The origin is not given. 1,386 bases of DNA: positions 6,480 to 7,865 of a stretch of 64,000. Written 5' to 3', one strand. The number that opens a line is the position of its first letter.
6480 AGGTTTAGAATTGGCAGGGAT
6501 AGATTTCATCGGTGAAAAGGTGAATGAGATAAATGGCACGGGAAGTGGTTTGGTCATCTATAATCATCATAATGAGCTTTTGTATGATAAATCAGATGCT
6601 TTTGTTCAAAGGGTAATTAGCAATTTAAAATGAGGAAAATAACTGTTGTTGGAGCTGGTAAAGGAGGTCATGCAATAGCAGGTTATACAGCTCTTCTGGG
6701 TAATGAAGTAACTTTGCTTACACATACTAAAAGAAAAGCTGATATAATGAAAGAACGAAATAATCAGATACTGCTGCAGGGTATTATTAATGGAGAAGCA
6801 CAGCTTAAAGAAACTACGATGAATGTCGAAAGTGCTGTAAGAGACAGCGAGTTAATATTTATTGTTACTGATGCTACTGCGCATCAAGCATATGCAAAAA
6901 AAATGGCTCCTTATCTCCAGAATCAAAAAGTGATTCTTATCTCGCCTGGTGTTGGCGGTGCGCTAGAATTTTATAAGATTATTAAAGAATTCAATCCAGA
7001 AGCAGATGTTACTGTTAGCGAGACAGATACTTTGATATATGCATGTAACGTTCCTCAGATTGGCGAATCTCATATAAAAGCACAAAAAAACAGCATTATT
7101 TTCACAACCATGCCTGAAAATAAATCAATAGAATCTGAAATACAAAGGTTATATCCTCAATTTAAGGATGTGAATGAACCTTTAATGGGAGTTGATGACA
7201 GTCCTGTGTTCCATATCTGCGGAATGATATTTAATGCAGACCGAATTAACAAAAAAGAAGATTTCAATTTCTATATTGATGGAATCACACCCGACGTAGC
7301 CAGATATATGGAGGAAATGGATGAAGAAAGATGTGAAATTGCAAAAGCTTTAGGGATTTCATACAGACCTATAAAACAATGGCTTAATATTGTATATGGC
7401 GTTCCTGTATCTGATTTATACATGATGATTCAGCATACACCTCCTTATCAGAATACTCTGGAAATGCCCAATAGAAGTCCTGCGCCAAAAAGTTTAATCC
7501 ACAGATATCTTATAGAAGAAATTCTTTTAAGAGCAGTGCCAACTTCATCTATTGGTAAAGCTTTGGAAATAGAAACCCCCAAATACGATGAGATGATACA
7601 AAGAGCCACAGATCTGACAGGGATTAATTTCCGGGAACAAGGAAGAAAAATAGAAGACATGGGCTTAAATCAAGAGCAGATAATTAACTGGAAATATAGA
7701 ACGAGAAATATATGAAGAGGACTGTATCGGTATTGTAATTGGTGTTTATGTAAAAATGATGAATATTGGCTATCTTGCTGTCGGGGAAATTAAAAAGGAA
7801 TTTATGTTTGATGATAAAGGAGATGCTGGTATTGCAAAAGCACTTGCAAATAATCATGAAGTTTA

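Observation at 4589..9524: Coupled operon of two GshB/RimK-type ATP-grasp ligases, an opine dehydrogenase and an S66 LD-carboxypeptidase: candidate pathway for an opine-modified small peptide in an archaeon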

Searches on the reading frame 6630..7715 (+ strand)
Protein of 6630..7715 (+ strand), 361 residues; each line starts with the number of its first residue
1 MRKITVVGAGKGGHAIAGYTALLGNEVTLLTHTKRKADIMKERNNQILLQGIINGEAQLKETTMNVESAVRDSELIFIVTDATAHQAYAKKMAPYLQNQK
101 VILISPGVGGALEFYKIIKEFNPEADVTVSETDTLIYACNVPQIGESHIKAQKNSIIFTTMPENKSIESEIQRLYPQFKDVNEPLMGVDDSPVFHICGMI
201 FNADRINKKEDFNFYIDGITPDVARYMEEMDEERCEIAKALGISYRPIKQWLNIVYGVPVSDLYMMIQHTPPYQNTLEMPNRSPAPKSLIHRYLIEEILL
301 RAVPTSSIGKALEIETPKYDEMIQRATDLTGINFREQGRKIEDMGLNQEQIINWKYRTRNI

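Call 5: search_protein_families(library=pfam, proteins=[window:6630-7715:+], max_evalue=0.01)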
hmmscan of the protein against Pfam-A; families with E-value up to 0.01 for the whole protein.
window:6630-7715:+ (361 aa): 6 families
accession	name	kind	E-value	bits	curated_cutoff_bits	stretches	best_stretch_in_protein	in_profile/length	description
PF02317.23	Octopine_DH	-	6.7e-32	111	30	1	192-329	15-149/150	NAD/NADP octopine/nopaline dehydrogenase, alpha-helical domain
PF01210.29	NAD_Gly3P_dh_N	-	3.4e-10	40.5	23.1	1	3-121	1-121/158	NAD-dependent glycerol-3-phosphate dehydrogenase N-terminus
PF02558.23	ApbA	-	3.1e-09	37.1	22.2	1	4-118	1-113/150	Ketopantoate reductase PanE/ApbA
PF03807.23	F420_oxidored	-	5.9e-05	24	21.6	1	3-105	1-90/94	NADP oxidoreductase coenzyme F420-dependent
PF03721.20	UDPG_MGDP_dh_N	-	0.00067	19.7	27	1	3-82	2-86/187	UDP-glucose/GDP-mannose dehydrogenase family, NAD binding domain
PF02737.24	3HCDH_N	-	0.0051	17.2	22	1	3-58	1-56/180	3-hydroxyacyl-CoA dehydrogenase, NAD binding domain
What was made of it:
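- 6630..7715 (+): CENDH-type opine dehydrogenase, translationally coupled to ligase A (ATGA overlap). Octopine_DH 111 bits (call 5).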

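Call 6: search_protein_families(library=ncbifam, proteins=[window:6630-7715:+], max_evalue=0.01)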
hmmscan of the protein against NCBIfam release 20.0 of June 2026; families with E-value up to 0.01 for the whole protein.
window:6630-7715:+ (361 aa): 16 families
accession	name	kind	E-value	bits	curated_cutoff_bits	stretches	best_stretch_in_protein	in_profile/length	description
NF000942.0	PRK00094.1-4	subfamily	1.2e-09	37.8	257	1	1-104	2-104/334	NAD(P)H-dependent glycerol-3-phosphate dehydrogenase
NF000944.0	PRK00094.2-2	equivalog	7.4e-09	34.9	603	1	3-129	22-149/371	NAD(P)H-dependent glycerol-3-phosphate dehydrogenase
NF000940.0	PRK00094.1-2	subfamily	2.8e-08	33.6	202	1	3-108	2-106/330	NAD(P)H-dependent glycerol-3-phosphate dehydrogenase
NF000941.0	PRK00094.1-3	equivalog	5.4e-08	32.4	423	1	1-105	1-105/336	NAD(P)H-dependent glycerol-3-phosphate dehydrogenase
NF000946.0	PRK00094.2-4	equivalog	2.3e-07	30.1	455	1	2-110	5-111/342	NAD(P)H-dependent glycerol-3-phosphate dehydrogenase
TIGR00745.1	apbA_panE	subfamily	5.8e-07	29.1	141.35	1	3-119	1-116/305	2-dehydropantoate 2-reductase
NF000947.0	PRK00094.2-5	equivalog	1.1e-06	28.3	251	1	2-105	5-107/323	NAD(P)H-dependent glycerol-3-phosphate dehydrogenase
NF000939.0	PRK00094.1-1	equivalog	1.2e-06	27.9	473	1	3-103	7-106/339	NAD(P)H-dependent glycerol-3-phosphate dehydrogenase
NF006083.0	PRK08229.1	equivalog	0.00013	21.1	371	1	2-103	3-104/341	2-dehydropantoate 2-reductase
NF033600.0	staphylopine_DH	equivalog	0.00014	20.8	675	0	52-172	61-184/424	staphylopine biosynthesis dehydrogenase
NF011211.0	PRK14618.1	equivalog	0.00077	18.8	489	1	3-86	6-88/328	NAD(P)H-dependent glycerol-3-phosphate dehydrogenase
NF005088.0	PRK06522.1-2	subfamily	0.0008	18.6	371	1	3-152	2-142/308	2-dehydropantoate 2-reductase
TIGR03026.1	NDP-sugDHase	subfamily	0.0015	17.4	189.8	1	3-81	2-85/413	nucleotide sugar dehydrogenase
NF007041.0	PRK09496.3-4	equivalog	0.005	15.6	386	1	3-87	2-80/450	Trk system potassium transporter TrkA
NF006722.0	PRK09260.1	equivalog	0.0056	15.9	429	1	1-71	2-72/289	3-hydroxyacyl-CoA dehydrogenase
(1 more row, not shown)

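Call 8: find_homologous_proteins(query=window:6630-7715:+)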
Query window:6630-7715:+ (361 aa): 33 proteins with E <= 0.001 among 2481 candidates.
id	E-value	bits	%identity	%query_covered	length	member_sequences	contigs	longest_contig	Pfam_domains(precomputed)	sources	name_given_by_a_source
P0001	2.3e-239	811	100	100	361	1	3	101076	PF02317.24,PF02558.23,PF01210.30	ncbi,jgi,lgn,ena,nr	ncbi:MAG: NAD/NADP octopine/nopaline dehydrogenase family protein [Nanoarchaeota archaeon]|nr:NAD/NA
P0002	2.7e-161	555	68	99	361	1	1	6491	PF02317.24,PF02558.23,PF01210.30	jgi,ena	-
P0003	1.7e-139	483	59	98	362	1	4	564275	PF02317.24,PF02558.23,PF01210.30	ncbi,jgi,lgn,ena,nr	ncbi:hypothetical protein HN587_04865 [Candidatus Woesearchaeota archaeon]|jgi:opine dehydrogenase|n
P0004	5.3e-139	481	59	98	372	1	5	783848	PF02317.24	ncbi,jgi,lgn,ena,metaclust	metaclust:\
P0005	5.1e-138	478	59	98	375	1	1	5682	PF02317.24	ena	-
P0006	6.0e-134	465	57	98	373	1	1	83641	PF02317.24,PF02558.23,PF01210.30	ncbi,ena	-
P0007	7.4e-132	458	55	98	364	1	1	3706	PF02317.24,PF02558.23,PF01210.30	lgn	-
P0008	9.3e-132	457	58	98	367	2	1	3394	PF02317.24,PF02558.23,PF01210.30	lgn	-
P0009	7.3e-128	445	56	98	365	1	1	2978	PF02317.24,PF02558.23,PF01210.30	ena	-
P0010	1.1e-125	437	56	98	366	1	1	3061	PF02317.24,PF02558.23,PF01210.30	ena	-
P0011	3.2e-125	436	54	98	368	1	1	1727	PF02317.24,PF02558.23,PF01210.30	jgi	jgi:opine dehydrogenase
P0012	6.0e-125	435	55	99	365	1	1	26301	PF02317.24,PF02558.23,PF01210.30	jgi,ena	-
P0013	6.5e-124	432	54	99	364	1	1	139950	PF02317.24,PF02558.23,PF01210.30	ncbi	-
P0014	1.6e-122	427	53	98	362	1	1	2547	PF02317.24,PF02558.23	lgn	-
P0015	7.6e-118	412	53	98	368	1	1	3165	PF02317.24,PF02558.23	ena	-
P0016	2.5e-117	410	52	98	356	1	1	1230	PF02317.24,PF02558.23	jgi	jgi:opine dehydrogenase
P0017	3.1e-116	406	51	98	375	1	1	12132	PF02317.24,PF02558.23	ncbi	-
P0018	1.2e-114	401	52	98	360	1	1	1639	PF02317.24,PF01210.30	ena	-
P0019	7.8e-112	392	52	98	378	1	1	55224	PF02317.24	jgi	jgi:opine dehydrogenase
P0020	2.4e-111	390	49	98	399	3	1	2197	PF02317.24,PF02558.23,PF03807.24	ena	-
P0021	5.1e-108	379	51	95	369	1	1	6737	PF02317.24,PF02558.23,PF01210.30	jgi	-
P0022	4.0e-106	373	51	98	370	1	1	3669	PF02317.24,PF02558.23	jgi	jgi:opine dehydrogenase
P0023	1.1e-103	365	49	98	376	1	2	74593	PF02317.24,PF02558.23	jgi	jgi:opine dehydrogenase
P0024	3.8e-97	344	47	100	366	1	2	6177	PF02317.24,PF02558.23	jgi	jgi:opine dehydrogenase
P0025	2.2e-89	318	59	66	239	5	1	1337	PF02317.24,PF02558.23,PF01210.30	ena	-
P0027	5.7e-62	228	37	95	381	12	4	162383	PF02317.24,PF02558.23,PF03446.22,PF01210.30,PF03807.24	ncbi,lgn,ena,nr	ncbi:MAG: NAD(P)-binding domain-containing protein [Halanaerobiaceae bacterium]|nr:NAD(P)-binding do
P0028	7.4e-57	211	36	97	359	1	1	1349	PF02317.24,PF02558.23,PF03446.22,PF01210.30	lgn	-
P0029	1.3e-56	210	35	97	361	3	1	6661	PF02317.24,PF02558.23,PF03446.22,PF01210.30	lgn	-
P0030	3.1e-56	209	35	97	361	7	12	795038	PF02317.24,PF02558.23,PF03446.22,PF01210.30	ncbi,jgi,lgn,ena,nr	ncbi:MAG TPA: NAD/NADP octopine/nopaline dehydrogenase family protein [Defluviitoga sp.]|nr:NAD/NADP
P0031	5.9e-56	208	37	96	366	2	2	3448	PF02317.24,PF02558.23,PF03446.22,PF01210.30,PF03807.24,PF01488.27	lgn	-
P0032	3.0e-55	206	35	97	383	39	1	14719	PF02317.24,PF02558.23,PF03446.22,PF01210.30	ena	-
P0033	1.6e-53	200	34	97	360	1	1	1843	PF02317.24,PF02558.23,PF03446.22,PF01210.30,PF03807.24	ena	-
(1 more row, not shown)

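Call 9: find_encoding_contigs(protein=P0003, flank=8000, max_places=2)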
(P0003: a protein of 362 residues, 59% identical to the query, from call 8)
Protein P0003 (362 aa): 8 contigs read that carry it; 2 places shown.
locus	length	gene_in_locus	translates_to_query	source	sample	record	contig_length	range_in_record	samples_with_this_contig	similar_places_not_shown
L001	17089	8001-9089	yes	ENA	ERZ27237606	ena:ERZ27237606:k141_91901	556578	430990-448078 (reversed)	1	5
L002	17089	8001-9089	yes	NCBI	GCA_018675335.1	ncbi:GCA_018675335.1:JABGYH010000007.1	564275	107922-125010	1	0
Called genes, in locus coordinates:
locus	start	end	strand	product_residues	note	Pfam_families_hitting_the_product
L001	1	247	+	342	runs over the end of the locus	PF01047:MarR (faint), PF12802:MarR_2 (faint), PF13404:HTH_AsnC-type, PF13412:HTH_24, PF12840:HTH_20 (faint), PF01037:AsnC_trans_reg (faint), PF13404:HTH_AsnC-type (weak), PF13412:HTH_24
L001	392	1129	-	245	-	PF02616:SMC_ScpA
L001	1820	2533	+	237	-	PF01912:eIF-6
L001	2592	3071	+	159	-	PF02996:Prefoldin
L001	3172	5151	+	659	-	PF02881:SRP54_N (weak), PF00448:SRP54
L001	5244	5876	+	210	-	PF13197:DUF4013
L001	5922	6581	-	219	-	PF04851:ResIII, PF00270:DEAD, PF22527:DEXQc_Suv3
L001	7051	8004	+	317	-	PF02955:GSH-S_ATP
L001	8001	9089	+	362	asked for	PF01210:NAD_Gly3P_dh_N (weak), PF02558:ApbA (weak), PF02317:Octopine_DH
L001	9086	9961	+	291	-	PF02016:Peptidase_S66, PF17676:Peptidase_S66C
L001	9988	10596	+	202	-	PF03412:Peptidase_C39 (faint), PF11814:DUF3335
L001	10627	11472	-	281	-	PF00459:Inositol_P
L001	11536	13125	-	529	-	PF01676:Metalloenzyme, PF00245:Alk_phosphatase (faint), PF06415:iPGM_N, PF00884:Sulfatase (weak), PF01663:Phosphodiest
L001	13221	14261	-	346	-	PF02650:HTH_WhiA (faint), PF13556:HTH_30 (faint), PF01022:HTH_5 (faint), PF13404:HTH_AsnC-type, PF13412:HTH_24, PF13404:HTH_AsnC-type, PF13412:HTH_24, PF01037:AsnC_trans_reg, +6 more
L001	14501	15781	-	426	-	PF03952:Enolase_N, PF00113:Enolase_C, PF13378:MR_MLE_C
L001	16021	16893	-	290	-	PF09754:PAC2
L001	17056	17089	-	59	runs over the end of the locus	PF04135:Nop10p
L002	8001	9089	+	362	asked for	PF01210:NAD_Gly3P_dh_N (weak), PF02558:ApbA (weak), PF02317:Octopine_DH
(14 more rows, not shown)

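Call 10: find_encoding_contigs(protein=P0004, flank=8000, max_places=2)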
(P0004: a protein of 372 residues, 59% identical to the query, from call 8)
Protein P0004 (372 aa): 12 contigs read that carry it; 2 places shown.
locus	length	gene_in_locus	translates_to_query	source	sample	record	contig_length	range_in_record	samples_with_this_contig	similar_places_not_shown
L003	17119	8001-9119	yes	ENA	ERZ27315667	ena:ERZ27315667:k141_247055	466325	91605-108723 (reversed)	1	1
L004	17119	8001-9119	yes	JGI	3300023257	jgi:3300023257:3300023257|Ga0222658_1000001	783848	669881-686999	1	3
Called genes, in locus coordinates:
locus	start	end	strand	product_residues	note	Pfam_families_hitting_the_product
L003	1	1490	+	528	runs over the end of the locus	PF01921:tRNA-synt_1f, PF01406:tRNA-synt_1e (faint), PF09334:tRNA-synt_1g (faint)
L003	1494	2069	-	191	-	-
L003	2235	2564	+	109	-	PF00085:Thioredoxin, PF13098:Thioredoxin_2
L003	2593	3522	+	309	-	PF00890:FAD_binding_2 (weak), PF01134:GIDA (faint), PF01266:DAO (faint), PF07992:Pyr_redox_2, PF12831:FAD_oxidored (weak), PF13450:NAD_binding_8 (weak), PF13738:Pyr_redox_3, PF00070:Pyr_redox, +2 more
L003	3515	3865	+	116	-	PF21984:DnaD_N (weak), PF22381:Staph_reg_Sar_Rot (weak), PF01978:TrmB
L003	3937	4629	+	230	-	PF14903:WG_beta_rep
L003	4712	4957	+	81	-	PF17723:RHH_8 (weak), PF01402:RHH_1 (weak)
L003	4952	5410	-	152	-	PF01850:PIN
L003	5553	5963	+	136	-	-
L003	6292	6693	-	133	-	-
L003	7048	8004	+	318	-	PF02955:GSH-S_ATP (weak)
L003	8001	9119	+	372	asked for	PF02317:Octopine_DH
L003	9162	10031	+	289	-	PF02016:Peptidase_S66, PF17676:Peptidase_S66C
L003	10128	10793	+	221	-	PF07885:Ion_trans_2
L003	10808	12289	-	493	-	PF08903:DUF1846, PF20921:DUF1846_C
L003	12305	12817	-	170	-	-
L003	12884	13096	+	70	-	-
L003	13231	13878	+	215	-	PF00687:Ribosomal_L1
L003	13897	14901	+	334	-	PF00466:Ribosomal_L10, PF17777:RL10P_insert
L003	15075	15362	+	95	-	-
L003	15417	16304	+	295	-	PF23435:DUF7121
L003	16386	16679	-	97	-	PF02579:Nitro_FeMo-Co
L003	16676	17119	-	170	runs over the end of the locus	-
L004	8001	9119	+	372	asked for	PF02317:Octopine_DH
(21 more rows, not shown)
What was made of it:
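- A K+ channel gene follows S66 in L003/L011 (call 10).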

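Call 11: find_encoding_contigs(protein=P0013, flank=8000, max_places=2)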
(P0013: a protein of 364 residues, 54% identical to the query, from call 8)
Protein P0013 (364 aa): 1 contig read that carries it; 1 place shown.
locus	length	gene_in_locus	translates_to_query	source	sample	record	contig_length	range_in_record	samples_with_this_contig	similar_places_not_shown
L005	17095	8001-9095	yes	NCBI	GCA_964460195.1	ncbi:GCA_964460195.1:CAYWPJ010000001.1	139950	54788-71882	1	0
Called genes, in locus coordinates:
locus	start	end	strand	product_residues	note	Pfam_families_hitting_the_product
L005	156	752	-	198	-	-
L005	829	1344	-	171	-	-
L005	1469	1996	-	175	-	PF05168:HEPN (weak)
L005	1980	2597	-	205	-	PF01909:NTP_transf_2, PF18765:Polbeta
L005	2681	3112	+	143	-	-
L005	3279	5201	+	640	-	PF18765:Polbeta (faint)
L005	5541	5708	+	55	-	-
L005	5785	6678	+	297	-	PF06550:SPP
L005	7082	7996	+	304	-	PF02955:GSH-S_ATP (weak)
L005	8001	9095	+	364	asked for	PF01210:NAD_Gly3P_dh_N (weak), PF02558:ApbA (weak), PF02317:Octopine_DH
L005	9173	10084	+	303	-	PF02955:GSH-S_ATP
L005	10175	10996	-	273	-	-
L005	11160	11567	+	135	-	-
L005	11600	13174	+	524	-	PF00118:Cpn60_TCP1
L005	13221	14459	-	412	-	PF09471:Peptidase_M64 (faint)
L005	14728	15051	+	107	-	-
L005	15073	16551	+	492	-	PF01066:CDP-OH_P_transf, PF00781:DAGK_cat (weak)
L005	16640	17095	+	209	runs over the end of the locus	PF00293:NUDIX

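Call 12: search_solved_structures(query=window:6630-7715:+, max_evalue=0.01)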
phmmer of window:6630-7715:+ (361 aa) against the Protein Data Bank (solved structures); distinct sequences matched with E-value up to 0.01: 3.
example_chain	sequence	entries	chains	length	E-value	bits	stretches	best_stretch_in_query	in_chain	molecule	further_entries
1bg6_A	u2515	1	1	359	2e-46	162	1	4-347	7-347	N-(1-D-CARBOXYLETHYL)-L-NORVALINE DEHYDROGENASE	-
3iqd_B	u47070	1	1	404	6.3e-08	35.4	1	3-147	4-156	Octopine dehydrogenase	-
3c7a_A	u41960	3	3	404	7.2e-08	35.2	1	3-147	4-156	Octopine dehydrogenase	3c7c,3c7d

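Call 19: find_encoding_contigs(protein=P0030, flank=8000, max_places=3)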
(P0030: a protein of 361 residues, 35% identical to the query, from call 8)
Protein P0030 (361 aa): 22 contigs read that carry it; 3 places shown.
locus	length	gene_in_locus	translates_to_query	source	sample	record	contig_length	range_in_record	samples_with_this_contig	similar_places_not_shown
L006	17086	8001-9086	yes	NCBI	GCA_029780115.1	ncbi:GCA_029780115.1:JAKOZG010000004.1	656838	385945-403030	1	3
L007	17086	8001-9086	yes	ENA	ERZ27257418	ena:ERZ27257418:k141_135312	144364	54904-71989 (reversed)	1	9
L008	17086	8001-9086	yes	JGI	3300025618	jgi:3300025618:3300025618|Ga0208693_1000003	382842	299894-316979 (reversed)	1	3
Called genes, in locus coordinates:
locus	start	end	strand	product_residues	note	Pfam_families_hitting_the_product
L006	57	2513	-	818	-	PF26549:Tricorn_N (faint)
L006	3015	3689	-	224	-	PF13505:OMP_b-brl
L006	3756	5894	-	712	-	PF16875:Glyco_hydro_36N, PF02065:Melibiase, PF01055:Glyco_hydro_31_2nd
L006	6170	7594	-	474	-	PF01554:MatE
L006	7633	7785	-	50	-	-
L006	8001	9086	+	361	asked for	PF01210:NAD_Gly3P_dh_N, PF02558:ApbA, PF03446:NAD_binding_2 (weak), PF02317:Octopine_DH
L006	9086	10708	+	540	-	PF02310:B12-binding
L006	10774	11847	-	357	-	PF00483:NTP_transferase, PF12804:NTP_transf_3, PF00132:Hexapep (faint), PF25084:LbH_EIF2B (weak), PF25087:GMPPB_C (weak)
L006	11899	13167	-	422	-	PF01409:tRNA-synt_2d (weak), PF13393:tRNA-synt_His, PF00152:tRNA-synt_2 (weak), PF00587:tRNA-synt_2b, PF03129:HGTP_anticodon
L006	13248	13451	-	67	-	-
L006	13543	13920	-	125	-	PF00575:S1, PF21543:CvfB_2nd (faint)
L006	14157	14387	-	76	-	PF01197:Ribosomal_L31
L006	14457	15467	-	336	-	PF00483:NTP_transferase, PF12804:NTP_transf_3 (weak), PF22640:ManC_GMP_beta-helix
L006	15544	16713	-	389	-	PF07969:Amidohydro_3 (weak), PF01979:Amidohydro_1, PF07969:Amidohydro_3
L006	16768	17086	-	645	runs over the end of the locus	PF00664:ABC_membrane, PF02463:SMC_N (weak), PF00005:ABC_tran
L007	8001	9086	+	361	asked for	PF01210:NAD_Gly3P_dh_N, PF02558:ApbA, PF03446:NAD_binding_2 (weak), PF02317:Octopine_DH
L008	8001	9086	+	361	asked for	PF01210:NAD_Gly3P_dh_N, PF02558:ApbA, PF03446:NAD_binding_2 (weak), PF02317:Octopine_DH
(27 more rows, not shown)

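Call 20: find_encoding_contigs(protein=P0027, flank=8000, max_places=2)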
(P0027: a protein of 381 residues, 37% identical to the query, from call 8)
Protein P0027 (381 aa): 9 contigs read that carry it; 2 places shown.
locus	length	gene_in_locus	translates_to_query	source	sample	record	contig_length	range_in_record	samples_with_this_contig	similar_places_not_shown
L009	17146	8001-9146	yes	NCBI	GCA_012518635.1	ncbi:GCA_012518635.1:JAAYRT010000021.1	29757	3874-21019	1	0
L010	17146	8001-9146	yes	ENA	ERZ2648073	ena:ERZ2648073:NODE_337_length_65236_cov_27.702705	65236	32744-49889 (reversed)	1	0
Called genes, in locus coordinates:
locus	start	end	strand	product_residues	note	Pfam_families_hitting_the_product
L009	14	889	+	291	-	PF00753:Lactamase_B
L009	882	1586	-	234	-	PF01261:AP_endonuc_2 (weak), PF03851:UvdE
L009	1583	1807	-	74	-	PF03851:UvdE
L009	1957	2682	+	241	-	PF00149:Metallophos, PF12850:Metallophos_2 (weak)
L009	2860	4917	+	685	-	PF00009:GTP_EFTU, PF22042:EF-G_D2, PF03144:GTP_EFTU_D2 (weak), PF14492:EFG_III, PF03764:EFG_IV, PF00679:EFG_C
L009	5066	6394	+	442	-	PF03448:MgtE_N, PF00571:CBS, PF01769:MgtE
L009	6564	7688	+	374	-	PF00180:Iso_dh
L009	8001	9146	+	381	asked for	PF01210:NAD_Gly3P_dh_N, PF02558:ApbA, PF03446:NAD_binding_2 (weak), PF03807:F420_oxidored (weak), PF02317:Octopine_DH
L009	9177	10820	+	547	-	PF02310:B12-binding, PF06368:Met_asp_mut_E (faint)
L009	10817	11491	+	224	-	PF00027:cNMP_binding, PF13545:HTH_Crp_2, PF00325:Crp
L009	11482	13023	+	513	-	PF20154:LNT_N, PF00795:CN_hydrolase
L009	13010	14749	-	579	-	PF05833:NFACT_N, PF05670:NFACT-R_1, PF18297:NFACT-R_2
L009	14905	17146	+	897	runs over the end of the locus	PF00690:Cation_ATPase_N, PF00122:E1-E2_ATPase, PF13246:Cation_ATPase, PF00702:Hydrolase, PF00689:Cation_ATPase_C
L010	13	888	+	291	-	PF00753:Lactamase_B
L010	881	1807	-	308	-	PF03851:UvdE, PF01261:AP_endonuc_2 (weak)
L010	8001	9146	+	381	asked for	PF01210:NAD_Gly3P_dh_N, PF02558:ApbA, PF03446:NAD_binding_2 (weak), PF03807:F420_oxidored (weak), PF02317:Octopine_DH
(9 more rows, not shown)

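Call 22: find_related_loci(query=A1, collection=genome_contigs, flank=7000)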
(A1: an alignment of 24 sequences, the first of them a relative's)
Query A1 (361 aa) in genome_contigs; peptide patterns used: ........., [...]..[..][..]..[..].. (x = any residue, [..] = any of these).
56 stretches matched a pattern; 37 encode a relative of the query (tblastn E <= 1e-3); 37 distinct loci.
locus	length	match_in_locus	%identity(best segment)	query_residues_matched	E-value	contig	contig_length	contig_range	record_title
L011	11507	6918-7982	59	3-355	2e-147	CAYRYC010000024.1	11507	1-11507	MAG TPA_asm: uncultured Methanosarcinales archaeon isolate binchicken_co181_566 genome assembly, contig: NODE_10833_leng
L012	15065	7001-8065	57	2-356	3e-141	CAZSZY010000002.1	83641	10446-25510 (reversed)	MAG TPA_asm: uncultured Methanosarcinales archaeon isolate SRP191223_co1_382 genome assembly, contig: NODE_124_length_83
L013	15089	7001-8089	54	1-359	2e-131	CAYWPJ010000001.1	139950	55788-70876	MAG TPA_asm: uncultured Methanosarcinales archaeon isolate binchicken_co266_71 genome assembly, contig: NODE_283_length_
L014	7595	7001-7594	54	2-199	1e-71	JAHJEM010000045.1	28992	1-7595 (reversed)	MAG: Nanoarchaeota archaeon isolate Modern_marine_glass_biofilm.mb.128 Modern_marine_gla.mb.128_k141_384328, whole genom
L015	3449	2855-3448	54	2-199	5e-72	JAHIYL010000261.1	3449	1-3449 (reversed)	MAG: Nanoarchaeota archaeon isolate Modern_marine.mb.116 Modern_marine.mb.116_k141_2298839, whole genome shotgun sequenc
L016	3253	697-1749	36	1-351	4e-66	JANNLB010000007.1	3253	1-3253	MAG: Geobacter sp. isolate SOY_38_metabat_25 SOY_38_k141_1556048, whole genome shotgun sequence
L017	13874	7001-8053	35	1-351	2e-65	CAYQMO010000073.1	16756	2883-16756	MAG TPA_asm: uncultured Geobacter sp. isolate SRP272421_co2_203 genome assembly, contig: NODE_10646_length_16756_cov_5.4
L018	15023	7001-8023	34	3-346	6e-64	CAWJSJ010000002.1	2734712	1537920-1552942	MAG: uncultured candidate division NC10 bacterium isolate MFD00905.bin.2.59 genome assembly, contig: contig_3661, whole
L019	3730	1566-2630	34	3-360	1e-62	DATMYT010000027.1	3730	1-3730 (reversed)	MAG TPA_asm: Negativicutes bacterium isolate SMAG_U13155 k141_91024, whole genome shotgun sequence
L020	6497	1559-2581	34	3-347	1e-60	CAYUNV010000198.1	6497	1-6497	MAG TPA_asm: uncultured Negativicutes bacterium isolate binchicken_co104_52 genome assembly, contig: NODE_9627_length_64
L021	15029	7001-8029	37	5-351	3e-62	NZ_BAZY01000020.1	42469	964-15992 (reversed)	Thermoanaerobacter thermocopriae JCM 7501, whole genome shotgun sequence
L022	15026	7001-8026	32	3-346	1e-58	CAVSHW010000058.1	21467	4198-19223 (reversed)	MAG: uncultured candidate division NC10 bacterium isolate MFD01476.bin.2.107 genome assembly, contig: contig_75656, whol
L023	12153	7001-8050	31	1-348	1e-56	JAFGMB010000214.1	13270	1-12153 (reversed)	MAG: Synergistales bacterium isolate Zod_Metabat.437 k87_11831463, whole genome shotgun sequence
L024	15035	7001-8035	31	1-346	2e-55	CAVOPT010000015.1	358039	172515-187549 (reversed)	MAG: uncultured delta proteobacterium isolate MFD00032.bin.1.221 genome assembly, contig: contig_49014, whole genome sho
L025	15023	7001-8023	30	3-346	1e-54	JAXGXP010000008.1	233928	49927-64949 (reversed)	MAG: Syntrophobacteraceae bacterium isolate AnMBR.bin493 bin493_8, whole genome shotgun sequence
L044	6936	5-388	54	230-357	2e-40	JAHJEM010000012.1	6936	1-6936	MAG: Nanoarchaeota archaeon isolate Modern_marine_glass_biofilm.mb.128 Modern_marine_gla.mb.128_k141_119052, whole genom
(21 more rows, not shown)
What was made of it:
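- The samples include marine and saline settings, judging by record names (call 22).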
